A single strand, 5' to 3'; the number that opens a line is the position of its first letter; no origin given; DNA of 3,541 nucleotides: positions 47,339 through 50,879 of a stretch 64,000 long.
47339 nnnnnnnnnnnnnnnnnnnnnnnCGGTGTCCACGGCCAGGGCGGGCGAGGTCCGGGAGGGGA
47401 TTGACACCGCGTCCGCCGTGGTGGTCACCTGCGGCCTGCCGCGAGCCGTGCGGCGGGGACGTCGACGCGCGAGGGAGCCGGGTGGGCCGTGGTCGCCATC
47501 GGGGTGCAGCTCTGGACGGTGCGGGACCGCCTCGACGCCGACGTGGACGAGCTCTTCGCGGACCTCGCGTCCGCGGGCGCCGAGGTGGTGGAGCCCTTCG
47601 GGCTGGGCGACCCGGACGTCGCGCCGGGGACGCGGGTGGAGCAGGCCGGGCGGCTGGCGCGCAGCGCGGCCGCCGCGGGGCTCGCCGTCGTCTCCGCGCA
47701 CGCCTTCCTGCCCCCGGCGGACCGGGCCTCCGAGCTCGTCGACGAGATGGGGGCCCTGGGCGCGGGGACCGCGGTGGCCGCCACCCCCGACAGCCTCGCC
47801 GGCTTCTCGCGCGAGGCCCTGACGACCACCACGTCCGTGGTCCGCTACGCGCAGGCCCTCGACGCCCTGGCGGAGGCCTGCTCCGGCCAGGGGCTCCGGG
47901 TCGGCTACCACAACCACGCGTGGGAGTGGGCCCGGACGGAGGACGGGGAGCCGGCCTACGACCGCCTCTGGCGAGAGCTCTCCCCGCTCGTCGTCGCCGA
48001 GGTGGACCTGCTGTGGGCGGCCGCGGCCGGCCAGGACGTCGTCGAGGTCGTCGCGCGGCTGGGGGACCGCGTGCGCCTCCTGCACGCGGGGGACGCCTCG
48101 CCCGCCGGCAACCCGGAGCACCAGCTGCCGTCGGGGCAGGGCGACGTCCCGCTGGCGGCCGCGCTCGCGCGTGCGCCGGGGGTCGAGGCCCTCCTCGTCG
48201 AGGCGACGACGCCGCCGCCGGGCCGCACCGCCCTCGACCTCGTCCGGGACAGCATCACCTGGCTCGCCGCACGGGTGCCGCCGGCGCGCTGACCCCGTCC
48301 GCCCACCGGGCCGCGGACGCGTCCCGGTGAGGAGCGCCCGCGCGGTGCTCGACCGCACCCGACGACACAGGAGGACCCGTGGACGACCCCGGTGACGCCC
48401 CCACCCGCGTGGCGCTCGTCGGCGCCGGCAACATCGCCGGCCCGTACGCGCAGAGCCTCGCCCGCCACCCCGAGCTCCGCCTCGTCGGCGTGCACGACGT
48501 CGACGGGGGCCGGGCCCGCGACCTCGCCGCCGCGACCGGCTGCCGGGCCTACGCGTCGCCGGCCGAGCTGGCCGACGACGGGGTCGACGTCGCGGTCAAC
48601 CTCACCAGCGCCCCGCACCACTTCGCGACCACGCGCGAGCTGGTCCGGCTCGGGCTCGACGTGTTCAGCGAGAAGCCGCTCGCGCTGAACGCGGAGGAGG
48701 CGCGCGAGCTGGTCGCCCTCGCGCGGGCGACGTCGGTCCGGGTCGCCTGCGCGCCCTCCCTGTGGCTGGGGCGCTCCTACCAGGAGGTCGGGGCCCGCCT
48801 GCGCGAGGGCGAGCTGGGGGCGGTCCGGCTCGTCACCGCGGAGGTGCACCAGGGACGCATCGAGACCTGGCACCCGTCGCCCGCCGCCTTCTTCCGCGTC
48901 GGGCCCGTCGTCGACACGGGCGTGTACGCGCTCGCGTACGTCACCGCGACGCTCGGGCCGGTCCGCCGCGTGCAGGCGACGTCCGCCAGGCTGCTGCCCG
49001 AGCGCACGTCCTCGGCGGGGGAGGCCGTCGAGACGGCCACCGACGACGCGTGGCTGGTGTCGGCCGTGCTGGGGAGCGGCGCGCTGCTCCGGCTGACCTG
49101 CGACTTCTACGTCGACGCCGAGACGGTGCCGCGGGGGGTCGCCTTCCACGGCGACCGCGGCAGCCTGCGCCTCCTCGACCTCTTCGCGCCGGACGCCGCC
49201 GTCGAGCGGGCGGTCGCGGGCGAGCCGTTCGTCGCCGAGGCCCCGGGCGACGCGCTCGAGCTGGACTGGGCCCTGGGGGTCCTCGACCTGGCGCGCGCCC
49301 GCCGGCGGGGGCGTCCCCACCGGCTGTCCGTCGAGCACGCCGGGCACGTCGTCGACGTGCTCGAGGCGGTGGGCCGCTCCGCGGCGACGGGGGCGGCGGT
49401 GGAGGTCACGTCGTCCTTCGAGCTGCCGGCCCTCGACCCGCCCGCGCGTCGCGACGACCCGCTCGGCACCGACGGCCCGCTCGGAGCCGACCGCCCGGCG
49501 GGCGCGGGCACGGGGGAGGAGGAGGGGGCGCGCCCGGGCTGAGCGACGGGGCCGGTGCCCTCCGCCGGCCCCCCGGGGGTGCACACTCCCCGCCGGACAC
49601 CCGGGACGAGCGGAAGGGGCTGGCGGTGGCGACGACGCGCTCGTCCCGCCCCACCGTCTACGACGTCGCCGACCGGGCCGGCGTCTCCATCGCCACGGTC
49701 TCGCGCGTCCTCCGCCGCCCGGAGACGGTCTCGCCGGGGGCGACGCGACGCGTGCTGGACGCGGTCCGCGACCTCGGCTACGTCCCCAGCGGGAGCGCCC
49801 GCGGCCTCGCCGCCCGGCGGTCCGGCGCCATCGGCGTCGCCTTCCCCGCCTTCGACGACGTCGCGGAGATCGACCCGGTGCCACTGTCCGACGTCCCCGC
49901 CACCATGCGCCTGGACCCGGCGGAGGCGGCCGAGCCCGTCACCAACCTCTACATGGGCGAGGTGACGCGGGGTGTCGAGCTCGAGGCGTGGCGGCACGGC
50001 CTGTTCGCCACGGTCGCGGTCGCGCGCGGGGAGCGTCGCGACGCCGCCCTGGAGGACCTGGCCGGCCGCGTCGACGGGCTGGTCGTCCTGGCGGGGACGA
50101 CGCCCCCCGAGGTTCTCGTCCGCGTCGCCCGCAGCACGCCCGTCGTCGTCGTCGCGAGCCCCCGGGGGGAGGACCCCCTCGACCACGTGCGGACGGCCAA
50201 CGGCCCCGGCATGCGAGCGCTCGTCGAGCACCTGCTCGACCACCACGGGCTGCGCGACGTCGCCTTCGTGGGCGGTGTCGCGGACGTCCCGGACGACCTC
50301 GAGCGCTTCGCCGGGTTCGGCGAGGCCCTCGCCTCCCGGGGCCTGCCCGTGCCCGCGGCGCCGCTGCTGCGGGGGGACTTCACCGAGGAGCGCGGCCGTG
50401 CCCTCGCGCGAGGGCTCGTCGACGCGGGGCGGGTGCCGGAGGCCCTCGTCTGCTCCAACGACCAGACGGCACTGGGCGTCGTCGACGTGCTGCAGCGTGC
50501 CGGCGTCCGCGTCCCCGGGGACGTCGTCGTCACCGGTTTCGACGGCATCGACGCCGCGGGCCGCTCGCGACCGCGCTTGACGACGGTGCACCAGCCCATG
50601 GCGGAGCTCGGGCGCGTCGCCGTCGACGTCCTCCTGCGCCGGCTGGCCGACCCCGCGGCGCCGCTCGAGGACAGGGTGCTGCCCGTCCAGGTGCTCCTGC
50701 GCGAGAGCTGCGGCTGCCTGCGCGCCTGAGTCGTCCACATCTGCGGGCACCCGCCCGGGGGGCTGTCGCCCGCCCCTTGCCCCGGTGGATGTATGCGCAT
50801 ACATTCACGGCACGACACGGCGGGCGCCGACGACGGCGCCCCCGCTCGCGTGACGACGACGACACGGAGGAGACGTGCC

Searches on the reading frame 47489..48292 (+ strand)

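Call 10: search_protein_families(library=pfam, proteins=[window:47489-48292:+])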
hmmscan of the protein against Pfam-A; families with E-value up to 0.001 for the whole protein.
window:47489-48292:+ (267 aa): 1 family
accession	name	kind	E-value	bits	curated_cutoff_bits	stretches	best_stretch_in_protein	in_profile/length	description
PF01261.30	AP_endonuc_2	-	1.2e-11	45.2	31.1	1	23-260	1-247/249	Xylose isomerase-like TIM barrel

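Call 53: search_protein_families(library=ncbifam, proteins=[window:47489-48292:+], max_evalue=0.00001)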
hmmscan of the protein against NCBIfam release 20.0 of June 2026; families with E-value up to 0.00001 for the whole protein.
window:47489-48292:+ (267 aa): 1 family
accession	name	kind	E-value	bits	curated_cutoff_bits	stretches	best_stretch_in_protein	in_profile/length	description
TIGR04379.1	myo_inos_iolE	equivalog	3e-07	30.3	290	1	106-203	118-212/290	myo-inosose-2 dehydratase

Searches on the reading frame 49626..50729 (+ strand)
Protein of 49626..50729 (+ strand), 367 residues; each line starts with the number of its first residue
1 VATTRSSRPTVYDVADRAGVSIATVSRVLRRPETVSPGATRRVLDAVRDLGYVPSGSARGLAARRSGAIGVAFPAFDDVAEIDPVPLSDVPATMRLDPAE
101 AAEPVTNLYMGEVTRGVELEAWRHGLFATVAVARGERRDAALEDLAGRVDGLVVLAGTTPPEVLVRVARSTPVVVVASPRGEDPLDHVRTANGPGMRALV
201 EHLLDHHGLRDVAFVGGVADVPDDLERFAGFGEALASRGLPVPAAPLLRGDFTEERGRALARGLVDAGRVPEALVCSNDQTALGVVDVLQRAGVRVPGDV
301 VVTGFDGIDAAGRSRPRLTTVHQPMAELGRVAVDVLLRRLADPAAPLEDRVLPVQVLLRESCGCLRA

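Call 10: search_protein_families(library=pfam, proteins=[window:49626-50729:+])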
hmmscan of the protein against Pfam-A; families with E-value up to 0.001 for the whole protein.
window:49626-50729:+ (367 aa): 4 families
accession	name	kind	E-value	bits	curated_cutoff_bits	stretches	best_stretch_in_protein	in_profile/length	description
PF13377.12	Peripla_BP_3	-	1.2e-33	117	26.5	1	200-362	1-167/167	Periplasmic binding protein-like domain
PF00356.27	LacI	-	8.1e-16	58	27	1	10-55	1-46/46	Bacterial regulatory proteins, lacI family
PF00532.27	Peripla_BP_1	-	6.5e-15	55.8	22.2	1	112-338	18-259/281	Periplasmic binding proteins and sugar binding domain of LacI family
PF13407.12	Peripla_BP_4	-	6.6e-10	39.4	35.1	1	169-339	79-253/258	Periplasmic binding protein domain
